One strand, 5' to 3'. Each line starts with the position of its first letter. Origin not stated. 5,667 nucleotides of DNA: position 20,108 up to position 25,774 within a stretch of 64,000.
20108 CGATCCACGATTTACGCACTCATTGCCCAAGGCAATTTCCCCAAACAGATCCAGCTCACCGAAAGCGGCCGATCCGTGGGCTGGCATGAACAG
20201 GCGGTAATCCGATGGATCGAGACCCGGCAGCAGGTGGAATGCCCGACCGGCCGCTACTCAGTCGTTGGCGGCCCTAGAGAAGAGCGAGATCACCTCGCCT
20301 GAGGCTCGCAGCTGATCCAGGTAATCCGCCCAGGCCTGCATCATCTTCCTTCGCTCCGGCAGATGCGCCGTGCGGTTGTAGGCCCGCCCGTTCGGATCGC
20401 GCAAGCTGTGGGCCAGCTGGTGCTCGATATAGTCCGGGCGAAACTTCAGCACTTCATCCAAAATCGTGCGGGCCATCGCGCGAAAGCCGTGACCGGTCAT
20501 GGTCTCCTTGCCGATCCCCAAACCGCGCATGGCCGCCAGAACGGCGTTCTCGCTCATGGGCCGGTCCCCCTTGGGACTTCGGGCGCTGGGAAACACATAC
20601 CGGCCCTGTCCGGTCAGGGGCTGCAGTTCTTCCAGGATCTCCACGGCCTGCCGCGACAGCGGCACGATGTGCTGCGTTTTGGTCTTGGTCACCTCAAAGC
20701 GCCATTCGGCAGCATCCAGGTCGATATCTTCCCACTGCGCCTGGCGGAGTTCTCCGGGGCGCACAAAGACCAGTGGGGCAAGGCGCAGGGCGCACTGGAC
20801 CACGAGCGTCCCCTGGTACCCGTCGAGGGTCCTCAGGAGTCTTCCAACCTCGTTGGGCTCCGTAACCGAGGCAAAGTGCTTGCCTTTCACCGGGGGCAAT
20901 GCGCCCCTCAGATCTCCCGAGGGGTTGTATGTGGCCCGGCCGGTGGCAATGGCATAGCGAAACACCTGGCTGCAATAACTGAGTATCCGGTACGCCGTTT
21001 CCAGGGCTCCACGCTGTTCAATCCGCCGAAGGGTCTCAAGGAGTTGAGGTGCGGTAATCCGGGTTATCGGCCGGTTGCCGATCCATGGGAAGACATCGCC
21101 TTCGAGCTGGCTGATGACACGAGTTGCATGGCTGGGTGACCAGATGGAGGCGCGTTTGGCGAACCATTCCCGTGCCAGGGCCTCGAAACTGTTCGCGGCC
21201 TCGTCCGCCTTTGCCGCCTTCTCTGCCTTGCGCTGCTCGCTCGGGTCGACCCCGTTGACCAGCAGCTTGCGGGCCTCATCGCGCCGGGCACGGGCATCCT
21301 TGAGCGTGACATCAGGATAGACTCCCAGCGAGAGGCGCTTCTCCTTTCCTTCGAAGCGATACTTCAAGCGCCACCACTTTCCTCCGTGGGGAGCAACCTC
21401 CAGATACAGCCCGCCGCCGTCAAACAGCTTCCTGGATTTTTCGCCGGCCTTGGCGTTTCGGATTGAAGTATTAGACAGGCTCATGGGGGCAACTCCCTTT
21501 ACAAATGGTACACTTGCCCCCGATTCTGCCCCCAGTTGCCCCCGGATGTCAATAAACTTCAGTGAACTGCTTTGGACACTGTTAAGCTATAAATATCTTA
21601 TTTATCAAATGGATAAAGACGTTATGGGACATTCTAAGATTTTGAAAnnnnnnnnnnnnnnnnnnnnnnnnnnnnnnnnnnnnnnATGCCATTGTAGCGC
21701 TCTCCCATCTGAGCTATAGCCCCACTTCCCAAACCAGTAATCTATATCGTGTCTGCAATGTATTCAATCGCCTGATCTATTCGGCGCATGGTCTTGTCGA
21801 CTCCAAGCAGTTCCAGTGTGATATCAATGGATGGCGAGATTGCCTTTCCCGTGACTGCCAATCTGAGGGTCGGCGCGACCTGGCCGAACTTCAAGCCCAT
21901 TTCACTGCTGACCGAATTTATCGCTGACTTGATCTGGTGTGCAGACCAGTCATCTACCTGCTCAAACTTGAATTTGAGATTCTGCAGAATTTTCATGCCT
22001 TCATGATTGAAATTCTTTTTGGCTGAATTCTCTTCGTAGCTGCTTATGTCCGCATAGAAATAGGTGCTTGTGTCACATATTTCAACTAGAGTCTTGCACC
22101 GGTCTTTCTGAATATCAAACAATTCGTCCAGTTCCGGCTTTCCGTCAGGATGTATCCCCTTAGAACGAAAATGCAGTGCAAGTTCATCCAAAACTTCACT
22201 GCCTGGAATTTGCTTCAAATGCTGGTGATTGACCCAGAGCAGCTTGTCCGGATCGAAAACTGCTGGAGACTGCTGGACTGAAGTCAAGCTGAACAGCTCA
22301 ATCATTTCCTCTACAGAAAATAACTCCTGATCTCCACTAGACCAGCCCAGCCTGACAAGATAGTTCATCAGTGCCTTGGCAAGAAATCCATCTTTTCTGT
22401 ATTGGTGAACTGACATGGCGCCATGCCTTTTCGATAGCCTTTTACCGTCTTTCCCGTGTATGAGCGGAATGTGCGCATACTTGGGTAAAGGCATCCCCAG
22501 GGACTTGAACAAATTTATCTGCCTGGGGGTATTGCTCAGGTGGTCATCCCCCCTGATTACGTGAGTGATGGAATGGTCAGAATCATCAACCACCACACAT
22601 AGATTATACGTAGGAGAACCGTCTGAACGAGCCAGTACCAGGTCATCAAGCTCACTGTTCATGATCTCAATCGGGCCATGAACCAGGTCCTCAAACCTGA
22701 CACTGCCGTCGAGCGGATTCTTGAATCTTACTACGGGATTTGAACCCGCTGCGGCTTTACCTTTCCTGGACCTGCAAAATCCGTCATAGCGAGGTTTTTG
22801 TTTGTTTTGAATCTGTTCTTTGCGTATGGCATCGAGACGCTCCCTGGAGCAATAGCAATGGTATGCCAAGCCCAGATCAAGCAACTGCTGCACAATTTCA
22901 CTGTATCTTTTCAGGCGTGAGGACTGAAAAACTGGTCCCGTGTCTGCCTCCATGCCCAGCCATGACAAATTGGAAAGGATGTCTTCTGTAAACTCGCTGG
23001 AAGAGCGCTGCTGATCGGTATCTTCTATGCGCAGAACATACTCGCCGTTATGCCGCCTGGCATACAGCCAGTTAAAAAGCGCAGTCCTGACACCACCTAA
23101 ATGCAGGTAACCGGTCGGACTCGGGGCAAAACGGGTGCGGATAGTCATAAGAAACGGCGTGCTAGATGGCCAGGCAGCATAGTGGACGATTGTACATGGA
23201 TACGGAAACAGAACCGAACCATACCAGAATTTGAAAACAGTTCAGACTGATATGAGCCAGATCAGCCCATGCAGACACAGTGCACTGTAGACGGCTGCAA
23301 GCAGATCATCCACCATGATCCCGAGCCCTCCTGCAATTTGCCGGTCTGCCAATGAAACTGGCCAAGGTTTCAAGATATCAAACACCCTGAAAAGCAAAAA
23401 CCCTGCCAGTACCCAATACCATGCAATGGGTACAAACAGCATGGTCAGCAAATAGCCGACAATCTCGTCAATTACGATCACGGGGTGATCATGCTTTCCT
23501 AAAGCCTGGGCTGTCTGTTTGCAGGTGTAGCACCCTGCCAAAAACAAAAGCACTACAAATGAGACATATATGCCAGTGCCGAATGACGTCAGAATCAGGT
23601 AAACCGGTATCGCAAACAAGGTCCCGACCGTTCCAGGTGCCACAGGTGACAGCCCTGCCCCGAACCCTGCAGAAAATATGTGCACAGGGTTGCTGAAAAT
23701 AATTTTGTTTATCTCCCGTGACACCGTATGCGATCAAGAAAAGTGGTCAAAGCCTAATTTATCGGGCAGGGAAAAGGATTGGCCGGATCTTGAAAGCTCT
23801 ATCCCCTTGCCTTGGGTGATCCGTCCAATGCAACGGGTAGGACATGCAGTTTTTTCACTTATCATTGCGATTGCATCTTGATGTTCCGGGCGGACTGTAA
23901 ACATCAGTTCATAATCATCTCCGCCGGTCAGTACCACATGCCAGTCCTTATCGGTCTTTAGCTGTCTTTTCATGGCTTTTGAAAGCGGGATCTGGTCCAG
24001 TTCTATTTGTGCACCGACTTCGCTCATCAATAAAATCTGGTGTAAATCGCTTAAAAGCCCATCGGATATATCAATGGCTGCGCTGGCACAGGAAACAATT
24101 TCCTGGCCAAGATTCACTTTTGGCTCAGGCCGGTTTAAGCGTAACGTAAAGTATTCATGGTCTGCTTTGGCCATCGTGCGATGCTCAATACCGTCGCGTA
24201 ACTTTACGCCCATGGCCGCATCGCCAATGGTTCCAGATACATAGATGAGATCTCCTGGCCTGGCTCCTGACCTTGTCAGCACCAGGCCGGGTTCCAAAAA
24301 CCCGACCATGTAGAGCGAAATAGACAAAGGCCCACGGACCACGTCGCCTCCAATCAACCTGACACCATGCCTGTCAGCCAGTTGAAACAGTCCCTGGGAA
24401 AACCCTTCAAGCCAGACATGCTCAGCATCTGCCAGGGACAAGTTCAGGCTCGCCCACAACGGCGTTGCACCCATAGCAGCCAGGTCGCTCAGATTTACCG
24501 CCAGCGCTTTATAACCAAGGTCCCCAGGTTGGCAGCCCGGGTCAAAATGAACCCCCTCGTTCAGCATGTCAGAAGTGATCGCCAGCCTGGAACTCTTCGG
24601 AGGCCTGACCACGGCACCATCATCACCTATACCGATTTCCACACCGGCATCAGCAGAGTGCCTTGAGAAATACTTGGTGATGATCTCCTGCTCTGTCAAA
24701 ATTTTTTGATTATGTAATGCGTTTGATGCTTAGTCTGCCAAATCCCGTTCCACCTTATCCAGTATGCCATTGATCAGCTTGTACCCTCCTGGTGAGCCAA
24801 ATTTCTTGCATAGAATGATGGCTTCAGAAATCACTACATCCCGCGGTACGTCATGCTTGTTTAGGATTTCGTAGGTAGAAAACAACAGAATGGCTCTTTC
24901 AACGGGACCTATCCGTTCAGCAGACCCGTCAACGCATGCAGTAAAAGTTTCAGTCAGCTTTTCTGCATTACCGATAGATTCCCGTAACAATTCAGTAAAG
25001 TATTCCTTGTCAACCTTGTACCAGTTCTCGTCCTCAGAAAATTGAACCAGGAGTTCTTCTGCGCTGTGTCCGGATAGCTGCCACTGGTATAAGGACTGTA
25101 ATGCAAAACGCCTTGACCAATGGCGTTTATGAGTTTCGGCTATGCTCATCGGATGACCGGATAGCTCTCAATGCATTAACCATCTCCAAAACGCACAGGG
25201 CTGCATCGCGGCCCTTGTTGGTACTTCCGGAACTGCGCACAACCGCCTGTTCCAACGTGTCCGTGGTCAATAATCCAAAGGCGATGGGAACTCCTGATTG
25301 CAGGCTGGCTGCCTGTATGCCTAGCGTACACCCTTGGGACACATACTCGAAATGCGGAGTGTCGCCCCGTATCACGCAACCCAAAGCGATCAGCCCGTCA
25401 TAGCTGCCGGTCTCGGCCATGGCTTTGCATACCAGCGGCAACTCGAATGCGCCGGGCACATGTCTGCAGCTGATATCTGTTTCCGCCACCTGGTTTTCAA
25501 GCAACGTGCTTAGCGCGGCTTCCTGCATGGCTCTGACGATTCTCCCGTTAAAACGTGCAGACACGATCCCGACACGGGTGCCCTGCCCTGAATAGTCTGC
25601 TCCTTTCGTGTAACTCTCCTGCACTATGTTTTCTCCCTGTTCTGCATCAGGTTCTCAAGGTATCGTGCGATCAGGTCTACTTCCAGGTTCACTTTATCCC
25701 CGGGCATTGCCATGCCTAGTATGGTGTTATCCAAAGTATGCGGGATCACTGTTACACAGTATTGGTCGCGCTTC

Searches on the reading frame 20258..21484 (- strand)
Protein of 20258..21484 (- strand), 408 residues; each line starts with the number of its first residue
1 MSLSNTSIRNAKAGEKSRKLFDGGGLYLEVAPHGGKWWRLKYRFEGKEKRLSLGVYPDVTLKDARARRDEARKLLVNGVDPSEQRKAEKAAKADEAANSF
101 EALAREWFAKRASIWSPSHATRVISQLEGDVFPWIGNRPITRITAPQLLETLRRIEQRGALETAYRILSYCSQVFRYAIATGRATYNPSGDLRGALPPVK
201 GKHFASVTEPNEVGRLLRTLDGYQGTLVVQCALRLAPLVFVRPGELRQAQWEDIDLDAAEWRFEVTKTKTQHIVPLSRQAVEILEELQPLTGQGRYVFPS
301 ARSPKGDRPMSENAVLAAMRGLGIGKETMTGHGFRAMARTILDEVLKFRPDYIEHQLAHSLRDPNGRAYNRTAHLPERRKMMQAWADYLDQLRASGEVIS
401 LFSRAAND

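Call 28: search_protein_families(library=pfam, proteins=[window:20258-21484:-], max_evalue=0.0001)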
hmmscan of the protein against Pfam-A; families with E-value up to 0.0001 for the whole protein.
window:20258-21484:- (408 aa): 3 families
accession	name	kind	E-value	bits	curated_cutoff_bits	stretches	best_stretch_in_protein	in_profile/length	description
PF22022.2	Phage_int_M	-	1e-37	128.7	27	1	100-195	1-96/96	Phage integrase central domain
PF13356.12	Arm-DNA-bind_3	-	1.3e-28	99.4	27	1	3-88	1-83/83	Arm DNA-binding domain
PF00589.27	Phage_integrase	-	2.1e-16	60.6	27.1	1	208-360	3-157/172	Phage integrase family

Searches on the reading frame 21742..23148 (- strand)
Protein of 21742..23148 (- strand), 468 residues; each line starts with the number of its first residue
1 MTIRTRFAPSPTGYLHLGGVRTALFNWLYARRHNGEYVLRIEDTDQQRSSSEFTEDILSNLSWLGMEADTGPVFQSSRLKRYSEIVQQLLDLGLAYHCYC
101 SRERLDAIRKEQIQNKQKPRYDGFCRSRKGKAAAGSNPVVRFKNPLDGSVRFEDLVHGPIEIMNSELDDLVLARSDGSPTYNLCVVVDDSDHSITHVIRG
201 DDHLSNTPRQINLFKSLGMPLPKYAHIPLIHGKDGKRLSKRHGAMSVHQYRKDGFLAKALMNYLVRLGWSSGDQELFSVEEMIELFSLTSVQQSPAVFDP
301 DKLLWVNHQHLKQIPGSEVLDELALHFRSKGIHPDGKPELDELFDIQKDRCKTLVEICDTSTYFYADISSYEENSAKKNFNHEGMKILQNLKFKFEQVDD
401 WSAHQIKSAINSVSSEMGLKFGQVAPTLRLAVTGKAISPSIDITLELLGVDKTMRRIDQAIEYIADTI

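Call 28: search_protein_families(library=pfam, proteins=[window:21742-23148:-], max_evalue=0.0001)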
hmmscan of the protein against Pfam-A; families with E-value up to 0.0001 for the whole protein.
window:21742-23148:- (468 aa): 2 families
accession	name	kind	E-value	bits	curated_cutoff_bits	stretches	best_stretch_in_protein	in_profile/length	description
PF00749.27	tRNA-synt_1c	-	2.8e-101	339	23.4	1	3-305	2-314/314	tRNA synthetases class I (E and Q), catalytic domain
PF19269.4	Anticodon_2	-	1.4e-31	110.2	23.6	1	335-461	11-141/141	Anticodon binding domain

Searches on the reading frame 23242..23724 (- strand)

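Call 28: search_protein_families(library=pfam, proteins=[window:23242-23724:-], max_evalue=0.0001)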
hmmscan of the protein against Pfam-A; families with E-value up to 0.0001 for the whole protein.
window:23242-23724:- (160 aa): 1 family
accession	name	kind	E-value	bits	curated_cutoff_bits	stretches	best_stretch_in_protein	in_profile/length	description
PF04608.18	PgpA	-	5.4e-44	150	28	1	17-154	2-140/141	Phosphatidylglycerophosphatase A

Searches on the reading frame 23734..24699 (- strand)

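Call 28: search_protein_families(library=pfam, proteins=[window:23734-24699:-], max_evalue=0.0001)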
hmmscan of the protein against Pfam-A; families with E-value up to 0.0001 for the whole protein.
window:23734-24699:- (321 aa): 2 families
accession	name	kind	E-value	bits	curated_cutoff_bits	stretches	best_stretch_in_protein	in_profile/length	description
PF00586.29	AIRS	-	1.7e-28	99.7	24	1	25-134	1-111/112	AIR synthase related protein, N-terminal domain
PF02769.27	AIRS_C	-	2.8e-11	44.2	23.1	1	147-302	1-153/156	AIR synthase related protein, C-terminal domain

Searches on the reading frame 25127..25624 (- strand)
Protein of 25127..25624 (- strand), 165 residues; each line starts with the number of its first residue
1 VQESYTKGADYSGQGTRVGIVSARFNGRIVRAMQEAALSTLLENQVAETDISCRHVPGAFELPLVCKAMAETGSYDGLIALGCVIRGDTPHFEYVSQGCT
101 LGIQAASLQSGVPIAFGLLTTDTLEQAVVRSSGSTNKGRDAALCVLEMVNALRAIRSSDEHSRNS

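Call 28: search_protein_families(library=pfam, proteins=[window:25127-25624:-], max_evalue=0.0001)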
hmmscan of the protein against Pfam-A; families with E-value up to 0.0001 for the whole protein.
window:25127-25624:- (165 aa): 1 family
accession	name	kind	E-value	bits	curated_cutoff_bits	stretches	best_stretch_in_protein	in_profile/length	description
PF00885.24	DMRL_synthase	-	1.4e-48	164.7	26.7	1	16-152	2-138/139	6,7-dimethyl-8-ribityllumazine synthase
